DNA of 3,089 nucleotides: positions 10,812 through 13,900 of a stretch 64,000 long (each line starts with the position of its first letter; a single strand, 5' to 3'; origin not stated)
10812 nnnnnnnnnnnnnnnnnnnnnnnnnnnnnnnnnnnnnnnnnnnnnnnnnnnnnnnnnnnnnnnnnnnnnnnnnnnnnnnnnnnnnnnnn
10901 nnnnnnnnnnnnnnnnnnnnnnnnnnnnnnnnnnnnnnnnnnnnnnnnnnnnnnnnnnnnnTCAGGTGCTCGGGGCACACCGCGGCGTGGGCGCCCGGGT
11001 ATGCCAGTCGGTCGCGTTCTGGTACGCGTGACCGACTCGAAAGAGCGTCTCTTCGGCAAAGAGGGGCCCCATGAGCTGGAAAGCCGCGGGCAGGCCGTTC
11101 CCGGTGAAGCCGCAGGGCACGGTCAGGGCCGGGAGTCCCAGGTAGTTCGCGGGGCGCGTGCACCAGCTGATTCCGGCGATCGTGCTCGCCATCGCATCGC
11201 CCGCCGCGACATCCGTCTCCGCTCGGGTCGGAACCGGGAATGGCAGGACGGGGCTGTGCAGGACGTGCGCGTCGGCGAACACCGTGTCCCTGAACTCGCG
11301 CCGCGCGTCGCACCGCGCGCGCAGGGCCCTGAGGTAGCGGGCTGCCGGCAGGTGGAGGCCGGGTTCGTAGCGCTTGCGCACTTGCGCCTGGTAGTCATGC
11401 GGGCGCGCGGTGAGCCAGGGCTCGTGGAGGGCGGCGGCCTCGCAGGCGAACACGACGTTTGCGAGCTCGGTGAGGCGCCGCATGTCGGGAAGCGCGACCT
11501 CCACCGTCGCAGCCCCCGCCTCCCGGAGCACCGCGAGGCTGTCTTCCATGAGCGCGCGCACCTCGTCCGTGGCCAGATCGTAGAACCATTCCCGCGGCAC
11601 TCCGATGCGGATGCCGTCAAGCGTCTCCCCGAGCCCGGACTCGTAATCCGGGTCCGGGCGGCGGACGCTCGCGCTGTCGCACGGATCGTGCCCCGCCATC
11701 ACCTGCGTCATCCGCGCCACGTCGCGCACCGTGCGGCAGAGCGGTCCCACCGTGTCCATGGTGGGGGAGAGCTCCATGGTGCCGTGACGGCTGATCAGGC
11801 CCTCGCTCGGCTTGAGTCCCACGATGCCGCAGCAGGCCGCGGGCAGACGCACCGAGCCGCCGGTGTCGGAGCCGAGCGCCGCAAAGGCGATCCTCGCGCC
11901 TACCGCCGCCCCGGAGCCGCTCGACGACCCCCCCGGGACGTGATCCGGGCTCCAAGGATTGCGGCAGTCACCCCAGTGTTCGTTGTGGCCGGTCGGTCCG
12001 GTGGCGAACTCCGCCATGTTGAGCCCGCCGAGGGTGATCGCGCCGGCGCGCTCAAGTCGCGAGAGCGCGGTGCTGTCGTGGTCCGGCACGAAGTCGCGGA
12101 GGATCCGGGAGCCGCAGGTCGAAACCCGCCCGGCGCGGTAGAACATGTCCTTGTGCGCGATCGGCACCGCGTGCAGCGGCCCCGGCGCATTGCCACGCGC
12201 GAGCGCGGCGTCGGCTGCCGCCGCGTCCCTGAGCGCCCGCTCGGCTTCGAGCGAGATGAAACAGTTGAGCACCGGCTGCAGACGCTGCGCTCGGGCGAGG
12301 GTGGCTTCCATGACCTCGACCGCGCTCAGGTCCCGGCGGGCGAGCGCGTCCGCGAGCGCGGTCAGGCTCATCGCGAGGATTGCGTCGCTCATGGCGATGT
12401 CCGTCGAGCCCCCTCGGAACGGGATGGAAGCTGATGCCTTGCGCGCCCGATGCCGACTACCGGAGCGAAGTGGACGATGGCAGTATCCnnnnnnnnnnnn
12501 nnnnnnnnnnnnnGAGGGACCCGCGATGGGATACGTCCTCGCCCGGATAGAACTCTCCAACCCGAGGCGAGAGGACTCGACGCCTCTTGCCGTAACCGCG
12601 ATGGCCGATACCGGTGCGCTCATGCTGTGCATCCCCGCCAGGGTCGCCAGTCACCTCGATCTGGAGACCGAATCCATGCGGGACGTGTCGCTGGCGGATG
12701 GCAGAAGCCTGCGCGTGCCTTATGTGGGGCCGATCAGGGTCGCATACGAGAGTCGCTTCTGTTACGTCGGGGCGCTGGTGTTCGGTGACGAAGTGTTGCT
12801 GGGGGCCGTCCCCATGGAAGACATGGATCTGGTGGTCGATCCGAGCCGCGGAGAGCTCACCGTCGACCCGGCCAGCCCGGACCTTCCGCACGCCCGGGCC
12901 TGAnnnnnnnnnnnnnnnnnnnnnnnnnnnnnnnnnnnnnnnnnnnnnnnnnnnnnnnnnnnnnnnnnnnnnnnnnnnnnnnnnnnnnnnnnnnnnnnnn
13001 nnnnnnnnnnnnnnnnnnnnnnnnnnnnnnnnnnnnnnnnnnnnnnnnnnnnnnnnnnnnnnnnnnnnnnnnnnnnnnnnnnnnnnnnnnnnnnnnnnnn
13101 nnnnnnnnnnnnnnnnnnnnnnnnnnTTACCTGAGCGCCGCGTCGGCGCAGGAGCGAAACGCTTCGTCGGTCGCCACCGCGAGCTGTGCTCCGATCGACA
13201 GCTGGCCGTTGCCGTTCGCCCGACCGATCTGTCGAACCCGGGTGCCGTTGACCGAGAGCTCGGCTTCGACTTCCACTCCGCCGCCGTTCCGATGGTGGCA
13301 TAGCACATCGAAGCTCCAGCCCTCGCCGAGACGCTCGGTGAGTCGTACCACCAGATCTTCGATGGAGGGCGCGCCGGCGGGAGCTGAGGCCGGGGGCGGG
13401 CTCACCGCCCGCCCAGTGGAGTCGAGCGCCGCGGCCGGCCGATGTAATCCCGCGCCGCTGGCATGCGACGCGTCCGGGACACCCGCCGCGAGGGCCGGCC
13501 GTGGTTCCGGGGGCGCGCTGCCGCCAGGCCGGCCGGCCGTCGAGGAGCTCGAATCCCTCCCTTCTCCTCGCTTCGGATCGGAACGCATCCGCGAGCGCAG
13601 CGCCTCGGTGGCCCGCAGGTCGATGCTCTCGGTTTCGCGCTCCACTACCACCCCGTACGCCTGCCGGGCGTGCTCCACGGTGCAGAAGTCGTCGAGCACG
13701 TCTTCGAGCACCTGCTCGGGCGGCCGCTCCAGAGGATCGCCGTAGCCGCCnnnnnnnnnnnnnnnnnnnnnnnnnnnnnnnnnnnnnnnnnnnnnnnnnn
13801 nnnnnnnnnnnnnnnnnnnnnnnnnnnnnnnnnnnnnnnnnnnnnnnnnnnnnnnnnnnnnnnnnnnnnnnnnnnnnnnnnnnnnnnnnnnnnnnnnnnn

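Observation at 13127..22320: Nine-gene minus-strand operon whose gene content matches the ATP-dependent N-methylhydantoin-to-sarcosine route of creatinine degradation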

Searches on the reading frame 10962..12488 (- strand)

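Call 10: search_protein_families(library=pfam, proteins=[window:10962-12488:-], max_evalue=0.0001)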
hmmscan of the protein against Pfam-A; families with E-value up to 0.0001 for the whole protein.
window:10962-12488:- (508 aa): 1 family
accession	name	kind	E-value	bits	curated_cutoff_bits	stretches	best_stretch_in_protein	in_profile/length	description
PF01425.27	Amidase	-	8.2e-108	361.7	27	1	58-482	1-444/445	Amidase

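Call 42: search_protein_families(library=ncbifam, proteins=[window:10962-12488:-], max_evalue=0.00001)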
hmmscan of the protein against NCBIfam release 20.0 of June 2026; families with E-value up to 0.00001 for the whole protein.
window:10962-12488:- (508 aa): 26 families (the best 25 are shown)
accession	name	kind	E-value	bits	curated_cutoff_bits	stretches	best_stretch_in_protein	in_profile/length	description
NF006631.0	PRK09201.1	equivalog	1.5e-100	337.1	461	1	39-491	6-453/466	AtzE family amidohydrolase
TIGR02715.1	amido_AtzE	subfamily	9.8e-97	324.7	425.75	1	45-491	5-446/452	AtzE family amidohydrolase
NF005688.0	PRK07488.1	equivalog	2.3e-93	313.7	532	1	35-491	6-464/474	indoleacetamide hydrolase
TIGR00132.1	gatA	equivalog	5e-89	299.2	481.1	2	47-352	3-305/466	Asp-tRNA(Asn)/Glu-tRNA(Gln) amidotransferase subunit GatA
NF004815.0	PRK06169.1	equivalog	1.6e-82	277.5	506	1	36-501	6-467/471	amidase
NF005460.0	PRK07056.1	subfamily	5e-80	269.7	447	1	40-491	8-451/457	amidase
NF005686.0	PRK07486.1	subfamily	2.6e-79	267.1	465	1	33-501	7-481/486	amidase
NF004766.0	PRK06102.1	equivalog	8.7e-76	255.8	559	1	36-487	4-445/455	amidase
NF005687.0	PRK07487.1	subfamily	4.1e-74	250.1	428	1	37-492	5-455/468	amidase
NF006006.0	PRK08137.1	equivalog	1e-73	248.9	534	2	38-364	32-368/529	amidase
NF004717.0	PRK06061.1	equivalog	1.1e-68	232.1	498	1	39-504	16-478/483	amidase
NF004622.0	PRK05962.1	equivalog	6.4e-68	229.5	463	1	57-486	5-421/431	amidase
NF005565.0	PRK07235.1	subfamily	9.6e-68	229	545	2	87-350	71-334/506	amidase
NF005450.0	PRK07042.1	equivalog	4.9e-67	226.4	458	1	38-502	5-461/464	amidase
NF006043.0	PRK08186.1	subfamily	4.6e-66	223.5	487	1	39-498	6-453/600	allophanate hydrolase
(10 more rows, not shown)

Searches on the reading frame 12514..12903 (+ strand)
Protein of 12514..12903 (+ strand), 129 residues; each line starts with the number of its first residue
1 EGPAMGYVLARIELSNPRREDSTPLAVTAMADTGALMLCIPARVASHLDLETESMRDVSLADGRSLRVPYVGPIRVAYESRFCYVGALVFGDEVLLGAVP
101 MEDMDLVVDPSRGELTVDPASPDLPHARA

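Call 10: search_protein_families(library=pfam, proteins=[window:12514-12903:+], max_evalue=0.0001)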
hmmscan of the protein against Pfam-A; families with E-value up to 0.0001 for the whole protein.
window:12514-12903:+ (129 aa): 0 families

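Call 42: search_protein_families(library=ncbifam, proteins=[window:12514-12903:+], max_evalue=0.00001)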
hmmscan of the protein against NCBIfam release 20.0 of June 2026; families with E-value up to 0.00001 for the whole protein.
window:12514-12903:+ (129 aa): 1 family
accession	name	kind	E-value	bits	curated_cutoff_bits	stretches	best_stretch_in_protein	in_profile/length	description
TIGR03698.1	clan_AA_DTGF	subfamily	5e-15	55.7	57.35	1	10-113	2-105/107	clan AA aspartic protease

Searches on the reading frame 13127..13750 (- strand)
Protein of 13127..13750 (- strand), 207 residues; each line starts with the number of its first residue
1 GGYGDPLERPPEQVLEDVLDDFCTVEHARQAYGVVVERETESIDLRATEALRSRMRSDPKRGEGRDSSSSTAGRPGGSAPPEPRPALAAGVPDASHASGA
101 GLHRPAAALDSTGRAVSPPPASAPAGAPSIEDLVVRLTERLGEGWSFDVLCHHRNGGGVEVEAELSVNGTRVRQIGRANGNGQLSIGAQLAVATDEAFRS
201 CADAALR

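Call 22: find_homologous_proteins(query=window:13127-13750:-, max_evalue=0.01)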
Query window:13127-13750:- (207 aa): 157 proteins with E <= 0.01 among 4988 candidates; the best 120 are listed.
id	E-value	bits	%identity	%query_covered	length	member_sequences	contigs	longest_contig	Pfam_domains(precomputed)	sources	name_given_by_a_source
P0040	8.0e-83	295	69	100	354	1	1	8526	PF02538.20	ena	-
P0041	2.4e-76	274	65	100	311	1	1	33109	PF02538.20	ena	-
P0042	1.3e-67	246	60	100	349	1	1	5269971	PF02538.20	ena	-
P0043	4.9e-66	240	59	100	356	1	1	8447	PF02538.20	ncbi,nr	ncbi:MAG: hydantoinase B/oxoprolinase family protein, partial [Gammaproteobacteria bacterium]|nr:hyd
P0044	3.4e-65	238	64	91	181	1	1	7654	-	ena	-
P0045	4.0e-65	237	59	100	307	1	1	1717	PF02538.20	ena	-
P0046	6.4e-65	237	60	100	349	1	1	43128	PF02538.20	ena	-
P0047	6.8e-65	237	59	100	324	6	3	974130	-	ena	-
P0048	4.5e-64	234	57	100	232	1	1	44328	-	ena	-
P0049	8.2e-63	230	59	100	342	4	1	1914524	PF02538.20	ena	-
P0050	2.6e-61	225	58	100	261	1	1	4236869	PF02538.20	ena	-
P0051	4.5e-61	224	59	98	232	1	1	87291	-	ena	-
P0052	1.4e-60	223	55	100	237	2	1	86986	-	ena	-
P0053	2.2e-60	222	57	100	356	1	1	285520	PF02538.20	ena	-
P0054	3.1e-60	221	58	93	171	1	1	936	-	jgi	jgi:hypothetical protein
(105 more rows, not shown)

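Call 60: predict_structure(alignment_id=A3)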
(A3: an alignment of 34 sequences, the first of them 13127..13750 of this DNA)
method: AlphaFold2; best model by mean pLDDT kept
length: 207 residues; sequences in the alignment: 34
mean_pLDDT: 78.2   pTM: 0.43
mean pLDDT of the five models: 78.2, 76.9, 76.3, 76.1, 76.1
residues with pLDDT >= 90: 123; 70-90: 14; 50-70: 19; < 50: 51
segments of 3 or more residues with pLDDT < 50: 64-78, 82-104, 106-117
pLDDT, mean of each block of 10 residues (from residue 1): 79 96 95 95 97 87 48 45 45 40 39 46 73 96 97 94 97 96 91 97 96
secondary structure, 60 per line:
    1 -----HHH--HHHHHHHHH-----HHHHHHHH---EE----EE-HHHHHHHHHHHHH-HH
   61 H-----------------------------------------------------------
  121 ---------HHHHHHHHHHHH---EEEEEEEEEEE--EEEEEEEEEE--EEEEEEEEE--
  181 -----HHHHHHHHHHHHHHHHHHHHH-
elements in order: H11-19 H25-32 H45-57 H130-141 E145-155 E158-167 E170-178 H186-206
